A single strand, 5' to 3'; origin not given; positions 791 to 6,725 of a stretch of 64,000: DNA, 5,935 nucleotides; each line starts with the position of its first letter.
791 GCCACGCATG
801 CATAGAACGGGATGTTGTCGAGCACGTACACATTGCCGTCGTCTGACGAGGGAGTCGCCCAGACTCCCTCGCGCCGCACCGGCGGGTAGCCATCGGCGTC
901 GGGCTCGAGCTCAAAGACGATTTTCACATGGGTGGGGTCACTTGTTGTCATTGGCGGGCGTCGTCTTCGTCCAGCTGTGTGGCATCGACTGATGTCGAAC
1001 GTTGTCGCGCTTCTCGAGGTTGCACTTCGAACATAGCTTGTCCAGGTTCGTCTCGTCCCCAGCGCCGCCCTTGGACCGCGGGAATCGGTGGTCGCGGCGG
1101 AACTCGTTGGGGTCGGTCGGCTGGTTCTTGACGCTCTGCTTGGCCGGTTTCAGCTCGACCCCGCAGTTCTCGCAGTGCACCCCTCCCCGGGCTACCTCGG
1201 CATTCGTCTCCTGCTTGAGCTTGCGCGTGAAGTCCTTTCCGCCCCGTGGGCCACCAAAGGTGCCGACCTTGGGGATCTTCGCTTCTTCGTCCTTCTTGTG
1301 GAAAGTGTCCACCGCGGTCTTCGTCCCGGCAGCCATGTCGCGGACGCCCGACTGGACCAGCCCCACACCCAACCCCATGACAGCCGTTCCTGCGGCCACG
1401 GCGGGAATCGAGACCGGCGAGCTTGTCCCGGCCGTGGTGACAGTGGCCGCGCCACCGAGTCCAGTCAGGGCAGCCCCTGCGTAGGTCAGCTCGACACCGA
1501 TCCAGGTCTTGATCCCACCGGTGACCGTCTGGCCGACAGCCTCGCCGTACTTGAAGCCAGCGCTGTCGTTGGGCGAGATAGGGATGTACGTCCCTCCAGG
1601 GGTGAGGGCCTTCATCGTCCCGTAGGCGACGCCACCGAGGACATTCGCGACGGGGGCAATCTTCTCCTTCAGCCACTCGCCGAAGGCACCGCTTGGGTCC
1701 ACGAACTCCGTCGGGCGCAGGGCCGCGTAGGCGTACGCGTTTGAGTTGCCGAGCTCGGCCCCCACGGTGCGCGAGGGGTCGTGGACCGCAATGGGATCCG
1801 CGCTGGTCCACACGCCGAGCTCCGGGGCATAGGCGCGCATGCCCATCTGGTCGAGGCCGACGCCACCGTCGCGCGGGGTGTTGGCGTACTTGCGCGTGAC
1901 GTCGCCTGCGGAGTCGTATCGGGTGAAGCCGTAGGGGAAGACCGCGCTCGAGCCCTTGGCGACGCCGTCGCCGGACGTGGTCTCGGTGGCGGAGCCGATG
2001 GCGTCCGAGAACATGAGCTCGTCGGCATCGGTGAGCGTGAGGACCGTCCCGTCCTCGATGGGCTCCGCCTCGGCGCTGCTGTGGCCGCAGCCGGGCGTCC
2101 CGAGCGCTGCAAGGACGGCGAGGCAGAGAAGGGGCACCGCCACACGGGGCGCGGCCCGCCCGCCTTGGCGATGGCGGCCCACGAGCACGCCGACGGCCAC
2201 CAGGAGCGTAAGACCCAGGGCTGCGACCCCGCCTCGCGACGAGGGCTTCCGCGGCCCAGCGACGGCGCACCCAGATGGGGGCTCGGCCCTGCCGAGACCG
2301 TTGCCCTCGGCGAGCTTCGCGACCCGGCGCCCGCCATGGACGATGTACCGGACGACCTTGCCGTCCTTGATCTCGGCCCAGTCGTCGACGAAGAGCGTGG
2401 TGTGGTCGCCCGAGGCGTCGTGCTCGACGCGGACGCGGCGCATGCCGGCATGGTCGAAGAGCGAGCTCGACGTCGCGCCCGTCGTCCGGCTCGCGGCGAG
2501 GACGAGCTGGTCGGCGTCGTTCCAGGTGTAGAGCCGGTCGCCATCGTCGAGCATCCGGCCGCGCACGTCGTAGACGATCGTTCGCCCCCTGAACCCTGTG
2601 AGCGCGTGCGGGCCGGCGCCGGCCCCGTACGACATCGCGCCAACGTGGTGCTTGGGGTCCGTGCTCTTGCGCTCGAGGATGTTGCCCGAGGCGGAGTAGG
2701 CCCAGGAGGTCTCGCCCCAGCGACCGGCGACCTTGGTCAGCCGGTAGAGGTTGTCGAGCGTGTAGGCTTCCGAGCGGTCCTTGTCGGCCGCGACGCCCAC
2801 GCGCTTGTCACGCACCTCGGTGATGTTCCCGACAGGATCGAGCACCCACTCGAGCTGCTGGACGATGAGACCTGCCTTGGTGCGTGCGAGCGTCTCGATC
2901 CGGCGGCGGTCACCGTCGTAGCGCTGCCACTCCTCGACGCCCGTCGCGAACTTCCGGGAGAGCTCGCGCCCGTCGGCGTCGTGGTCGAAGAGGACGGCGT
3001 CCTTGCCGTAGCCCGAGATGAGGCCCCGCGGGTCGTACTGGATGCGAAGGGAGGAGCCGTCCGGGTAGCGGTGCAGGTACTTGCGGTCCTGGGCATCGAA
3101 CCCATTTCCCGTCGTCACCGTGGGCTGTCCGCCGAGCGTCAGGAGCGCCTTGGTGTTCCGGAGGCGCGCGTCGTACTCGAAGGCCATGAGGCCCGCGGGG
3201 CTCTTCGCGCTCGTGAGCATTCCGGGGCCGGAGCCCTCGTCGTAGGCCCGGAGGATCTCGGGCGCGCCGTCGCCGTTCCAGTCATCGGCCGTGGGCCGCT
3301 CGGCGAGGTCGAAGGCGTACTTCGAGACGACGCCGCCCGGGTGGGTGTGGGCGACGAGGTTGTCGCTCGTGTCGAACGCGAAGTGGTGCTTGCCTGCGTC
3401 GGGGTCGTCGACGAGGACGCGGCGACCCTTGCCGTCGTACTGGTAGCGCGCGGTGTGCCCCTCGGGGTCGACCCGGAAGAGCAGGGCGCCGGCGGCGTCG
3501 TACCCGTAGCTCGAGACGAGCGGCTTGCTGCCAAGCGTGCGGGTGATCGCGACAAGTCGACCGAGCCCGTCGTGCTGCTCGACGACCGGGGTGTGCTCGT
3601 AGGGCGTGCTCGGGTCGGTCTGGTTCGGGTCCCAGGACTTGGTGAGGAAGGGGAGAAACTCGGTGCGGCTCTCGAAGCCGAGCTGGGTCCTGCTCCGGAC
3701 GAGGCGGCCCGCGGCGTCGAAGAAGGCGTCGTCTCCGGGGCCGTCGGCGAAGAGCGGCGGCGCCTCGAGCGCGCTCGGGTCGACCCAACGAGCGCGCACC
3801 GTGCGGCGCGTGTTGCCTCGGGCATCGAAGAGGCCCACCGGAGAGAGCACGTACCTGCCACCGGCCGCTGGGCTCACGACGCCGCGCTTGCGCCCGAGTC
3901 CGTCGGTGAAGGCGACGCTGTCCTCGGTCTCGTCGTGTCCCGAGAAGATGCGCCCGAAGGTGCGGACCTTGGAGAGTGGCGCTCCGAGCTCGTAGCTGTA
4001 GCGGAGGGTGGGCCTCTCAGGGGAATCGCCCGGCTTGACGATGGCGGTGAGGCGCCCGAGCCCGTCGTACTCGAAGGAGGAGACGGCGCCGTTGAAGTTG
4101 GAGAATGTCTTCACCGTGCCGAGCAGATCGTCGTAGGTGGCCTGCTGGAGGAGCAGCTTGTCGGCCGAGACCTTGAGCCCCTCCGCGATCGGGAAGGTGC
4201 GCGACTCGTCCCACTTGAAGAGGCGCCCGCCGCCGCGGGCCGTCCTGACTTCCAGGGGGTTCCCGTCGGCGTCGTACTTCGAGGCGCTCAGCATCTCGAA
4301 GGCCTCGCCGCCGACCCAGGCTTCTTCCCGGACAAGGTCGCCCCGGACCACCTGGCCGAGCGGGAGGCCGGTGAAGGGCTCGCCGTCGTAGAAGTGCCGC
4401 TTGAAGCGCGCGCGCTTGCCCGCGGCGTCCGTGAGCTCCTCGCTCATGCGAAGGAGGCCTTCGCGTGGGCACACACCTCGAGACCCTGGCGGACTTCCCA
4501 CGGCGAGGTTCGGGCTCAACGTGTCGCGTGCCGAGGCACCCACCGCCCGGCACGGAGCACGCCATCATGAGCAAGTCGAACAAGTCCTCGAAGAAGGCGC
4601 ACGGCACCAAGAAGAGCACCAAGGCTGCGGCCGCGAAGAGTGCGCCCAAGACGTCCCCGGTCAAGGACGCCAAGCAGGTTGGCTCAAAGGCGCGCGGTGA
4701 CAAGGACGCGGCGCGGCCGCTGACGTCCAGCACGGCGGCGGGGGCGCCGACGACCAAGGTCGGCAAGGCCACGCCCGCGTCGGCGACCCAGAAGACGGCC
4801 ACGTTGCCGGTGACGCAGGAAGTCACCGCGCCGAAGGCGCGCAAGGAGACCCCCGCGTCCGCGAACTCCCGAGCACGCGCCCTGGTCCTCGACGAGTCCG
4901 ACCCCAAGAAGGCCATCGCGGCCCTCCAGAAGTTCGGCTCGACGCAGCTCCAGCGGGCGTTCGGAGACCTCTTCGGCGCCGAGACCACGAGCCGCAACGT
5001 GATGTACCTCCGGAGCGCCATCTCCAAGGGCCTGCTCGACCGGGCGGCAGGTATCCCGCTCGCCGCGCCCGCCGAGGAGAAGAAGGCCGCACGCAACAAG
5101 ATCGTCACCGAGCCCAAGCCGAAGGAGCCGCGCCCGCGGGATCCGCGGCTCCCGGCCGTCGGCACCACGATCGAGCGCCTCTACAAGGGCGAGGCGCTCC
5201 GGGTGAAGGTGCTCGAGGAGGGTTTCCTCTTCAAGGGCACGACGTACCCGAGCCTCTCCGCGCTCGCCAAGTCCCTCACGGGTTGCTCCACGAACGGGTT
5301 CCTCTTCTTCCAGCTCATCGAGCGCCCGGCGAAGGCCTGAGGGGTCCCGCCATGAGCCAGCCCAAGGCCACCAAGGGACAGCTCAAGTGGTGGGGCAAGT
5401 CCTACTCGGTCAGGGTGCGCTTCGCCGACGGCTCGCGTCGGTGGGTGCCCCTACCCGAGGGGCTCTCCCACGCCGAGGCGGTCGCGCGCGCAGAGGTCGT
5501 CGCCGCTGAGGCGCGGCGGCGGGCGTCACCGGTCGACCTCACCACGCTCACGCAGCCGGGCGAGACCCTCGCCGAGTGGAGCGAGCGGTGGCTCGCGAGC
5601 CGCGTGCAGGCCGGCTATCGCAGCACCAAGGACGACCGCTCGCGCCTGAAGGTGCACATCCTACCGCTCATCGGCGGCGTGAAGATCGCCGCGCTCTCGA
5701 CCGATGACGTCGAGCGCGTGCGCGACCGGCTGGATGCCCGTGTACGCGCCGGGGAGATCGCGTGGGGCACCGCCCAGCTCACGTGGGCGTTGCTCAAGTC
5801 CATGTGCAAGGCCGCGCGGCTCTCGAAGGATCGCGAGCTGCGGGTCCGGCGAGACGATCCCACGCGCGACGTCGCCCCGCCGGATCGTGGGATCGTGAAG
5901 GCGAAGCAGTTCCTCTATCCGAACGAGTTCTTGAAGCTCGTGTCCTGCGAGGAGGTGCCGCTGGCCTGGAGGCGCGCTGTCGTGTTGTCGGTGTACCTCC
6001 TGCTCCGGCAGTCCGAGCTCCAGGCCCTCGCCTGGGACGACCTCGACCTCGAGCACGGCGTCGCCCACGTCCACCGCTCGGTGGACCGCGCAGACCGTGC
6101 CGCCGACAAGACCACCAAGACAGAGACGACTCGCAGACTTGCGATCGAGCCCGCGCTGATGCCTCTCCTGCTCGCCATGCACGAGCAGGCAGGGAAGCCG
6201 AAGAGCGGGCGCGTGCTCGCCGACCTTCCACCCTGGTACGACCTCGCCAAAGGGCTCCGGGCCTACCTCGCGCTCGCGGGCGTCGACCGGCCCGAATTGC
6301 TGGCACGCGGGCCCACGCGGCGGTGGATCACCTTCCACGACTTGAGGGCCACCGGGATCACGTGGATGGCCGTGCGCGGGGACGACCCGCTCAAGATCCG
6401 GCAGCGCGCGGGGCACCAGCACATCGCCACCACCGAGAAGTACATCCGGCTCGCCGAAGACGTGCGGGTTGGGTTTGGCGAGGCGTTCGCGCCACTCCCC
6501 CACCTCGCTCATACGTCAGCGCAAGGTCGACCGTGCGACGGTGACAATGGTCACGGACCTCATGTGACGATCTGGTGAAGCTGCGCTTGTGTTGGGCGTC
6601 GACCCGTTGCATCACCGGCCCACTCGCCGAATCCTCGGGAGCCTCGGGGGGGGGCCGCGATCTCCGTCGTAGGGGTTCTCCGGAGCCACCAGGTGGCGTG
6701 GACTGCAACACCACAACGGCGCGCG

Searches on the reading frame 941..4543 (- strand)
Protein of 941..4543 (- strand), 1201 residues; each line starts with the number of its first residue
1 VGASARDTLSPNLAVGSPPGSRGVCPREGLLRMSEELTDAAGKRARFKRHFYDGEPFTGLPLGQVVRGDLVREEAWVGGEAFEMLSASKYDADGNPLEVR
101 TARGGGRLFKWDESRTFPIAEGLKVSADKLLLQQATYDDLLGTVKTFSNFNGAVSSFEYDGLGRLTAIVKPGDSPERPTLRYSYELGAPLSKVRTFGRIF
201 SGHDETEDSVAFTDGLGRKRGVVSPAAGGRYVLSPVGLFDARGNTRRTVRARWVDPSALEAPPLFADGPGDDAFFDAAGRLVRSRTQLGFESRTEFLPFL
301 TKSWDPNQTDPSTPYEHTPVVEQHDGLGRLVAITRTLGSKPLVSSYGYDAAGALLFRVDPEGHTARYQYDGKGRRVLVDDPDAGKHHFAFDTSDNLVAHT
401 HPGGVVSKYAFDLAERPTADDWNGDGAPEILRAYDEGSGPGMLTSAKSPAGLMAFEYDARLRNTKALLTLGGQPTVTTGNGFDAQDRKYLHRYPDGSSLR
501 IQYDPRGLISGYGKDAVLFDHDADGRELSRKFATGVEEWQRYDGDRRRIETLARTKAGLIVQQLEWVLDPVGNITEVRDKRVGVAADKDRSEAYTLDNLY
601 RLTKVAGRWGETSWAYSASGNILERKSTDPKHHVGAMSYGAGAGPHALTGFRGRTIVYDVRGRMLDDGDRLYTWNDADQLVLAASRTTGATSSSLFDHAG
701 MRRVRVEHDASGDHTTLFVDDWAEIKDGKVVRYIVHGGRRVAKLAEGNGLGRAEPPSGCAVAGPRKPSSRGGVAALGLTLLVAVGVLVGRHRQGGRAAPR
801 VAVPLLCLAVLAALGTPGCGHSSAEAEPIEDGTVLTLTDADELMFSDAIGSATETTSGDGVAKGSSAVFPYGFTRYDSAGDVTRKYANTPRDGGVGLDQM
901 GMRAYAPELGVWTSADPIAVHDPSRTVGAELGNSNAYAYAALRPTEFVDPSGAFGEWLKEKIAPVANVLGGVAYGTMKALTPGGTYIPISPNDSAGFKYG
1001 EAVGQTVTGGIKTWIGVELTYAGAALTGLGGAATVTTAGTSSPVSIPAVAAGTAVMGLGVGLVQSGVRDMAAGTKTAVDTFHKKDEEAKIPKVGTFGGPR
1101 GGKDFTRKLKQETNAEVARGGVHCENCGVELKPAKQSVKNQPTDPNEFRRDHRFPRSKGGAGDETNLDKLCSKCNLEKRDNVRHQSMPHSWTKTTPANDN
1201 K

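Call 10: search_protein_families(library=pfam, proteins=[window:941-4543:-], max_evalue=0.01)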
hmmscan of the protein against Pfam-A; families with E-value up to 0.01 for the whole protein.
window:941-4543:- (1201 aa): 3 families
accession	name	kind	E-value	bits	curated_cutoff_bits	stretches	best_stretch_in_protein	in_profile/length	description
PF05593.20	RHS_repeat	-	5.3e-22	78.1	22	1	348-383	1-36/38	RHS Repeat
PF14279.12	HNH_5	-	2.2e-06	27.9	27.5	1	1143-1185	8-50/56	HNH endonuclease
PF01844.29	HNH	-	2.1e-05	25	21.4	1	1124-1179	1-45/47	HNH endonuclease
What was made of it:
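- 938..4543 (-): RHS-repeat toxin with a C-terminal HNH nuclease, divergent from the DUF2924 gene. The public gene call starts it at 4447. PF05593, PF14279 and PF01844 (call 10).
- Checked: An RHS-HNH toxin lies at 938-4543 on the minus strand (call 10).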

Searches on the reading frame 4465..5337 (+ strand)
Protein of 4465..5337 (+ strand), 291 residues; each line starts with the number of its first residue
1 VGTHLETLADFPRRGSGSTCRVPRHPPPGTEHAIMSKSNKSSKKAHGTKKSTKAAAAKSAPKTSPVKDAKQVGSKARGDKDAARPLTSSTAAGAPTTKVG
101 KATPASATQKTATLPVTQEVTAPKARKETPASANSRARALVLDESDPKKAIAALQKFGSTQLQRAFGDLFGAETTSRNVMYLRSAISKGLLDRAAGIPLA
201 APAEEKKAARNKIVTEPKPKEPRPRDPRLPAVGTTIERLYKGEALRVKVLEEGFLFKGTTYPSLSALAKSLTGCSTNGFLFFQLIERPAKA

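Call 5: search_protein_families(library=pfam, proteins=[window:4465-5337:+], max_evalue=1)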
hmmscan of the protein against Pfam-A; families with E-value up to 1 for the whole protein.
window:4465-5337:+ (291 aa): 4 families
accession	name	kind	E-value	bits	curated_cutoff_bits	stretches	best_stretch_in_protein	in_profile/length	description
PF11149.13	DUF2924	-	5.8e-24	85.4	31.2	1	149-284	2-134/135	Protein of unknown function (DUF2924)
PF04388.17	Hamartin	-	0.0098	15.2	25.9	1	22-128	339-445/727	Hamartin protein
PF15087.11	DUF4551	-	0.026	14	27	1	35-185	131-277/610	Protein of unknown function (DUF4551)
PF20222.3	DUF6581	-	0.029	13.7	27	1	107-169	161-223/401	Family of unknown function (DUF6581)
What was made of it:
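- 4567..5340 (+): DUF2924 protein, 257 aa, directly upstream of the integrase. PF11149 at 5.8e-24 (call 5).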

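Call 6: search_protein_families(library=phrogs, proteins=[window:4465-5337:+], max_evalue=1)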
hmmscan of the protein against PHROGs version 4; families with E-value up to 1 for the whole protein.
window:4465-5337:+ (291 aa): 1 family
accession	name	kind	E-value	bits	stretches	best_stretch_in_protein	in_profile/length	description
phrog_11806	-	unknown function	8.2e-20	72.3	1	148-286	10-146/154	-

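Call 11: search_protein_families(library=ncbifam, proteins=[window:4465-5337:+], max_evalue=1)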
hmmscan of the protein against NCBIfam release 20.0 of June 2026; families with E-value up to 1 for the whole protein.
window:4465-5337:+ (291 aa): 3 families
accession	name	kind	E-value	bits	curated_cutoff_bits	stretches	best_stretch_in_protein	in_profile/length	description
TIGR04064.1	rSAM_nif11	equivalog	0.015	14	518.7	1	121-191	217-289/459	nif11-like peptide radical SAM maturase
NF040576.1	T2SS_GspM_XpsM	equivalog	0.17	11.5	60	1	101-176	28-101/180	type II secretion system protein GspM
NF008975.0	PRK12323.1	equivalog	0.86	8.2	875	1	5-217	358-573/709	DNA polymerase III subunit gamma/tau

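Call 12: search_protein_families(library=padloc, proteins=[window:4465-5337:+], max_evalue=1)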
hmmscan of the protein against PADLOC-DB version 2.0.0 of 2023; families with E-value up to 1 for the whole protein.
window:4465-5337:+ (291 aa): 0 families

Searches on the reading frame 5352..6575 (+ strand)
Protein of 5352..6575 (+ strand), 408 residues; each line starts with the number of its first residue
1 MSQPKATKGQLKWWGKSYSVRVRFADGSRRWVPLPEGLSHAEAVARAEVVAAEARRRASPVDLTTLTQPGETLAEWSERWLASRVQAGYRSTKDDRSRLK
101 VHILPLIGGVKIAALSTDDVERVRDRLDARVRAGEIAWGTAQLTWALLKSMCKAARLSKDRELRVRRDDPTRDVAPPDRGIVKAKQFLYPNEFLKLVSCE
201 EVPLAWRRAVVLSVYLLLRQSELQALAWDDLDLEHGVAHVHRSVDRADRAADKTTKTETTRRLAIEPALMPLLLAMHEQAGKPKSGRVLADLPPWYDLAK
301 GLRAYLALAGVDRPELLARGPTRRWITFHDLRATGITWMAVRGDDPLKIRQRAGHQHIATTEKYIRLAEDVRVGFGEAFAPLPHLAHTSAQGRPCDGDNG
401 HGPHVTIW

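Call 5: search_protein_families(library=pfam, proteins=[window:5352-6575:+], max_evalue=1)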
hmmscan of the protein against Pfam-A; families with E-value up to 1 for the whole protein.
window:5352-6575:+ (408 aa): 2 families
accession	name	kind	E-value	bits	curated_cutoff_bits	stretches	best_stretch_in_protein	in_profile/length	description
PF00589.27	Phage_integrase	-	1.4e-12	48.2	27.1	1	187-368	2-169/172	Phage integrase family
PF14659.12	Phage_int_SAM_3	-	0.0055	17.3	22.6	1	72-127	1-57/58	Phage integrase, N-terminal SAM-like domain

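Call 6: search_protein_families(library=phrogs, proteins=[window:5352-6575:+], max_evalue=1)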
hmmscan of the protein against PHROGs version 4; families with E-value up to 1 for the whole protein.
window:5352-6575:+ (408 aa): 5 families
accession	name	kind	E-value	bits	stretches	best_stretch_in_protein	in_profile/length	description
phrog_1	-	integration and excision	2e-45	157.2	1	15-372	121-440/611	integrase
phrog_216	-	integration and excision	2.1e-17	64.2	1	167-369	36-226/301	integrase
phrog_14523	-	unknown function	0.019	16.5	1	7-56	22-69/75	-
phrog_37709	-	unknown function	0.1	13.6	1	146-242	22-113/116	-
phrog_7685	-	integration and excision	0.12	12.9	1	325-363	180-218/240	integrase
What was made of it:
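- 5352..6578 (+): Tyrosine integrase, 408 aa. PF00589 at 1.4e-12 and phrog_1 at 2e-45 (calls 5, 6).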

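Call 11: search_protein_families(library=ncbifam, proteins=[window:5352-6575:+], max_evalue=1)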
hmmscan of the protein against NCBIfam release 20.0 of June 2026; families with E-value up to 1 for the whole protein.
window:5352-6575:+ (408 aa): 3 families
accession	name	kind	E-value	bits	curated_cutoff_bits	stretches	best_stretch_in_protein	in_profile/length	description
NF040815.2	recomb_XerA_Arch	equivalog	8.4e-08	32.1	220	2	323-369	210-256/263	site-specific tyrosine recombinase/integron integrase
NF003462.0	PRK05084.1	equivalog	0.0035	16.1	267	1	326-370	303-347/360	tyrosine recombinase XerS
TIGR02224.1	recomb_XerC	equivalog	0.014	14.7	335.15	0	324-368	234-278/295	tyrosine recombinase XerC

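Call 105: search_dna_similar(query=window:5352-6575:+, collection=phages, mode=protein, max_evalue=0.00001, max_rows=8)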
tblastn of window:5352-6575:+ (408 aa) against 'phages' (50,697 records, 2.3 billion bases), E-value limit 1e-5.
Records with a match: 58; places in all: 58; records where one place covers at least 80% of the query: 0.
Best place of each record, by identity: <60% 58.
By first word of the organism name: Paenibacillus 30; Lactobacillus 12; Streptococcus 11; Synechococcus 2; Virus 1; Lacticaseibacillus 1; Bacteriophage 1.
By host as written in the record: Paenibacillus larvae 2017 10; Paenibacillus larvae F1A 8; Paenibacillus larvae NRRL 2605 5; Lactobacillus sp. 4; - 3; Paenibacillus larvae TP 2; Paenibacillus larvae F2B 2; Paenibacillus larvae 2; and 19 more.
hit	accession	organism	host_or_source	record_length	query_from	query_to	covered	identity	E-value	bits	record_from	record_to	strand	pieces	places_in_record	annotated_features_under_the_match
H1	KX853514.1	Virus Rctr16k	enrichment culture DAMO/AAA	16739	69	356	71%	30.3%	3e-17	90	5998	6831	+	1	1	xerC: integrase-like protein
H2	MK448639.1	Streptococcus satellite phage Javan751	Streptococcus pneumoniae SA58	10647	62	363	74%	26.7%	3e-8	62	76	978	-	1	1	integrase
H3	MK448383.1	Streptococcus satellite phage Javan248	Streptococcus gordonii SK184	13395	62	363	74%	26.0%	2e-8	62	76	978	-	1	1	integrase/recombinase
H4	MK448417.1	Streptococcus satellite phage Javan304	Streptococcus mitis 27_7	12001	62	362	74%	25.8%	2e-6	56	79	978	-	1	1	integrase/recombinase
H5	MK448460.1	Streptococcus satellite phage Javan376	Streptococcus parasanguinis CC87K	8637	65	361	73%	24.5%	9e-7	57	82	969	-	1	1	integrase/recombinase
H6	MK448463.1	Streptococcus satellite phage Javan382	Streptococcus parasanguinis SRR959135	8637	65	361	73%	24.5%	9e-7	57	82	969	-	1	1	integrase/recombinase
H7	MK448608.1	Streptococcus satellite phage Javan721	Streptococcus pneumoniae USA22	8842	99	363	65%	26.7%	3e-7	59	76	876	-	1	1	integrase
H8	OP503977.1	Paenibacillus phage GIW2016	Paenibacillus larvae 2017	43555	75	382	75%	22.7%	8e-8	61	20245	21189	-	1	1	integrase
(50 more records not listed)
